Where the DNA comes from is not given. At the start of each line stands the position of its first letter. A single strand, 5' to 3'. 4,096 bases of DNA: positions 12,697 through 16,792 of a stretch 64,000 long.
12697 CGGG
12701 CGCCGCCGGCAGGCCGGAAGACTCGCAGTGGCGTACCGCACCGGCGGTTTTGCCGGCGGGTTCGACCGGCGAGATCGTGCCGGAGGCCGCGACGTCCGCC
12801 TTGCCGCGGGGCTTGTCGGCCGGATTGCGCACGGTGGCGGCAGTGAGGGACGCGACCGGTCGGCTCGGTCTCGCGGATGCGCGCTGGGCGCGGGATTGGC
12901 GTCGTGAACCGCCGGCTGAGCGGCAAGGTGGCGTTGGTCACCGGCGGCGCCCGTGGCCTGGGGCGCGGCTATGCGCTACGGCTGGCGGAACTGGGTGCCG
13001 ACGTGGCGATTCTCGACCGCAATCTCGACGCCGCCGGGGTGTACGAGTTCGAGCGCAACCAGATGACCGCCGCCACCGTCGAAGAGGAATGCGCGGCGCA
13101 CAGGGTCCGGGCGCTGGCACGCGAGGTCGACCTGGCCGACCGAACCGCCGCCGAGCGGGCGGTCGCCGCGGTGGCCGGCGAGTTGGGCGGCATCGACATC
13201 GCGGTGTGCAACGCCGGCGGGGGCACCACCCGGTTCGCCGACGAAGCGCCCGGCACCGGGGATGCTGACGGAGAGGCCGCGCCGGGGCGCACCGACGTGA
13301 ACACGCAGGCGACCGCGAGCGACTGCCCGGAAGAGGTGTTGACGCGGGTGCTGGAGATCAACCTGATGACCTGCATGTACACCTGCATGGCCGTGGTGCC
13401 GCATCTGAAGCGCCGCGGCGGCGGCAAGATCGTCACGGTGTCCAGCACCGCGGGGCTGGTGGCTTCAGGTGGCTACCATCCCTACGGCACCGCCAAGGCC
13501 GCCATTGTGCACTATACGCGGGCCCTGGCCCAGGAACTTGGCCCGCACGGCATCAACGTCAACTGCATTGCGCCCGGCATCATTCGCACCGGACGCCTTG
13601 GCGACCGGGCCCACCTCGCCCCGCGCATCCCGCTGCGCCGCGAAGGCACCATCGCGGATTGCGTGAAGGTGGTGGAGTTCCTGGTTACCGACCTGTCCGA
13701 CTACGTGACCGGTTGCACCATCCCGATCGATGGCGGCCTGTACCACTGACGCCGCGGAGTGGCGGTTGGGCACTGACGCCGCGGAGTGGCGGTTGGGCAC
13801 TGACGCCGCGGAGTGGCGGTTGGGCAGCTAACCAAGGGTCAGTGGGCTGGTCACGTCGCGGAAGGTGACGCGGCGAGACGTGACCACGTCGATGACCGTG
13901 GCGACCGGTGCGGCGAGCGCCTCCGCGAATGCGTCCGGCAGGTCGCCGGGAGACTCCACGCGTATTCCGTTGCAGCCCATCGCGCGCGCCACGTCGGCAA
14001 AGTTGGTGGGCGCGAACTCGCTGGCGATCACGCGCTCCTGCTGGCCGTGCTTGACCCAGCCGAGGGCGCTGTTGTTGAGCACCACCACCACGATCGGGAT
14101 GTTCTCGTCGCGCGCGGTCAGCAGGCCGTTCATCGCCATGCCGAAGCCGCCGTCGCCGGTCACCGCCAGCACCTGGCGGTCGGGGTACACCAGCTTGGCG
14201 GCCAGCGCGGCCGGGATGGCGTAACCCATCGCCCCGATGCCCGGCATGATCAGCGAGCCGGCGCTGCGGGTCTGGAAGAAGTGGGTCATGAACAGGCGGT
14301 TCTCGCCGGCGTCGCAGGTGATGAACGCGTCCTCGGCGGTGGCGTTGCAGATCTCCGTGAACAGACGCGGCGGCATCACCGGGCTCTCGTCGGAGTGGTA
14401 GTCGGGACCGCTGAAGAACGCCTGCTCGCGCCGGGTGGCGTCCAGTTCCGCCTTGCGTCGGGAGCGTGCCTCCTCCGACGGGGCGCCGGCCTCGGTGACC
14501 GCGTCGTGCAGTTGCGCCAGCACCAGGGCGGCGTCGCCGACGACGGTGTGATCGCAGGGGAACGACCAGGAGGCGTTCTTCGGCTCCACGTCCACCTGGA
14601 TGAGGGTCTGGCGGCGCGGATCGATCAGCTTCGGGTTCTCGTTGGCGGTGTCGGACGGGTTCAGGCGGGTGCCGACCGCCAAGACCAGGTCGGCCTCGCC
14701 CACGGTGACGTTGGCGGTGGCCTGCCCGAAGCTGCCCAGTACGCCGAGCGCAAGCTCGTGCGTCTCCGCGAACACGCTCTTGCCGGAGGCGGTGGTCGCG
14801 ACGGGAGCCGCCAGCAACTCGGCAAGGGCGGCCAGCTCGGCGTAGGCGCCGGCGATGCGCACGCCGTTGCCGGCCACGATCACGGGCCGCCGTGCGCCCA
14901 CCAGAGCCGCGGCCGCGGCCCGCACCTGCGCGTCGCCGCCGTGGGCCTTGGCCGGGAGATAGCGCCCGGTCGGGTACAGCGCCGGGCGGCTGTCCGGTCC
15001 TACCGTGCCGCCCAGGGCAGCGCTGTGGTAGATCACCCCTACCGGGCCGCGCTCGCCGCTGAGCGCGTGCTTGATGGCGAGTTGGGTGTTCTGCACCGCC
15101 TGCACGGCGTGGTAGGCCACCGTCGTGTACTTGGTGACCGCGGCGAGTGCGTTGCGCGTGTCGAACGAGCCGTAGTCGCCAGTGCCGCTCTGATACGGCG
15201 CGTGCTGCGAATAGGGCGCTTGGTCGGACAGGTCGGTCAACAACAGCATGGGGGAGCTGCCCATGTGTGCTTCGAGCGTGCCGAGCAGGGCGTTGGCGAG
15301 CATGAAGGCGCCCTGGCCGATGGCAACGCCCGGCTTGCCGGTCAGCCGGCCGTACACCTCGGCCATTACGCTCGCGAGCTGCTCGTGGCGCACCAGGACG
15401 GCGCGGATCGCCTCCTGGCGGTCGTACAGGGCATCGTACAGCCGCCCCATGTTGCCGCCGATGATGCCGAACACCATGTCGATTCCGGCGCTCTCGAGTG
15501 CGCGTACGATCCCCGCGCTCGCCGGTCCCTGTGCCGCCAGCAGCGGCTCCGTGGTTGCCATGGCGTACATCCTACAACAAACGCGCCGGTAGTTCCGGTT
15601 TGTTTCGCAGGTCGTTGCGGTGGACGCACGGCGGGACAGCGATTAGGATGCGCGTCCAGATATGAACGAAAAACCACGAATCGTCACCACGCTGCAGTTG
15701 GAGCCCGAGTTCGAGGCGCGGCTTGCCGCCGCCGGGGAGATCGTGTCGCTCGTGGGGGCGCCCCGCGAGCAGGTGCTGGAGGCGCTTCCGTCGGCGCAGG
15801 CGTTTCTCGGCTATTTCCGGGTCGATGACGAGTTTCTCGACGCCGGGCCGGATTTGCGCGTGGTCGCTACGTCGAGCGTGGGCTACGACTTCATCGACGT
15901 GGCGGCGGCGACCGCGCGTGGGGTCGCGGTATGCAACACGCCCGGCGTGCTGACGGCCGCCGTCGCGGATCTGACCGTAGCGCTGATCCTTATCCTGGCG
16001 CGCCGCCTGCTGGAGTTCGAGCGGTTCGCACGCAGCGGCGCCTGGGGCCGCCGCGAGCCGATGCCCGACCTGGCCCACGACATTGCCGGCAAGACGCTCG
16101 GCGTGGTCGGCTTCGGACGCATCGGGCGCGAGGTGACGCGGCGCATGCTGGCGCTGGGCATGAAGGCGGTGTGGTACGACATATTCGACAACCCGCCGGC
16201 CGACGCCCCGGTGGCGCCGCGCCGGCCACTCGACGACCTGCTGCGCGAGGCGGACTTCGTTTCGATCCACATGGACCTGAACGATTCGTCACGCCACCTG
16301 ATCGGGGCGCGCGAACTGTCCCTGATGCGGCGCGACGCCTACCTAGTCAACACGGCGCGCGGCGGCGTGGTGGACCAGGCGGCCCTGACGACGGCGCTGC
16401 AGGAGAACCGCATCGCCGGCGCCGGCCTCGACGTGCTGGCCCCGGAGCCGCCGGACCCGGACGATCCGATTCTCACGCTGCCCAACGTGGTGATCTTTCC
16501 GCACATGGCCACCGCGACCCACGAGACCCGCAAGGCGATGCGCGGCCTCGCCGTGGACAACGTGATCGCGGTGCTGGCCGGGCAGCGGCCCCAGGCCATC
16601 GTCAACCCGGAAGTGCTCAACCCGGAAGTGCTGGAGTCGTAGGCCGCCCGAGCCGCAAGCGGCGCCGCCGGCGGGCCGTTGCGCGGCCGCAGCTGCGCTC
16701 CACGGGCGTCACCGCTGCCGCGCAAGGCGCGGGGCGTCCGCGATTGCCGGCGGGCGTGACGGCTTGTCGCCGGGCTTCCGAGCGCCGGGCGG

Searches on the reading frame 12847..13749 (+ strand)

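Call 9: search_protein_families(library=pfam, proteins=[window:12847-13749:+], max_evalue=0.001)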
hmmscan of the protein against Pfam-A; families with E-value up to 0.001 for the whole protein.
window:12847-13749:+ (300 aa): 3 families
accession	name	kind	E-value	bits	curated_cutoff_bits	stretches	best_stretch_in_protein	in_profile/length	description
PF13561.12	adh_short_C2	-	4.2e-45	154.6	27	2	153-298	85-235/236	Enoyl-(Acyl carrier protein) reductase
PF00106.31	adh_short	-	7.4e-44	150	26.6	1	27-250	1-186/195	short chain dehydrogenase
PF08659.16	KR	-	8.5e-06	26.2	22.6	0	29-120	3-86/180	KR domain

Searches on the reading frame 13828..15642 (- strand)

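Call 9: search_protein_families(library=pfam, proteins=[window:13828-15642:-], max_evalue=0.001)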
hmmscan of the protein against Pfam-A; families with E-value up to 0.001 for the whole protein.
window:13828-15642:- (604 aa): 3 families
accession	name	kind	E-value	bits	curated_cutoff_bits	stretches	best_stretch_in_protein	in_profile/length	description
PF02775.26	TPP_enzyme_C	-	2.2e-37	128.6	21.9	1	444-586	1-151/151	Thiamine pyrophosphate enzyme, C-terminal TPP binding domain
PF00205.28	TPP_enzyme_M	-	2.6e-37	128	30.4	1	240-378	1-137/137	Thiamine pyrophosphate enzyme, central domain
PF02776.23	TPP_enzyme_N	-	9.8e-29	100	26.8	1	43-150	5-111/119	Thiamine pyrophosphate enzyme, N-terminal TPP binding domain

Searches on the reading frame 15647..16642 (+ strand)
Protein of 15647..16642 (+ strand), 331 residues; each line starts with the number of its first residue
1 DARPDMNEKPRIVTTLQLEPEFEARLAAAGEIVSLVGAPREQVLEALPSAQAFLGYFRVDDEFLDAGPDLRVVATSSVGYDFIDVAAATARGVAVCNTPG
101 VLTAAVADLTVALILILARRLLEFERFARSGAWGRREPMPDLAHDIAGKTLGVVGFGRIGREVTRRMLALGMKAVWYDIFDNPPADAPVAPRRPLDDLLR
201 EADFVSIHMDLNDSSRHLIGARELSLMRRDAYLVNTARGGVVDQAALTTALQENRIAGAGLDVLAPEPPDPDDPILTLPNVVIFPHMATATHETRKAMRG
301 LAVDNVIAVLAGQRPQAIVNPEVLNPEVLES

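Call 9: search_protein_families(library=pfam, proteins=[window:15647-16642:+], max_evalue=0.001)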
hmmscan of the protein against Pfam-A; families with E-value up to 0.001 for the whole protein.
window:15647-16642:+ (331 aa): 2 families
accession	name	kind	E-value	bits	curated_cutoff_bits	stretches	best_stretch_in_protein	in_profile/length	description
PF02826.25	2-Hacid_dh_C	-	3.6e-57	193.1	25.1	1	111-288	1-178/178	D-isomer specific 2-hydroxyacid dehydrogenase, NAD binding domain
PF00389.36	2-Hacid_dh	-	1.6e-27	96.2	24.6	1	19-320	8-134/134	D-isomer specific 2-hydroxyacid dehydrogenase, catalytic domain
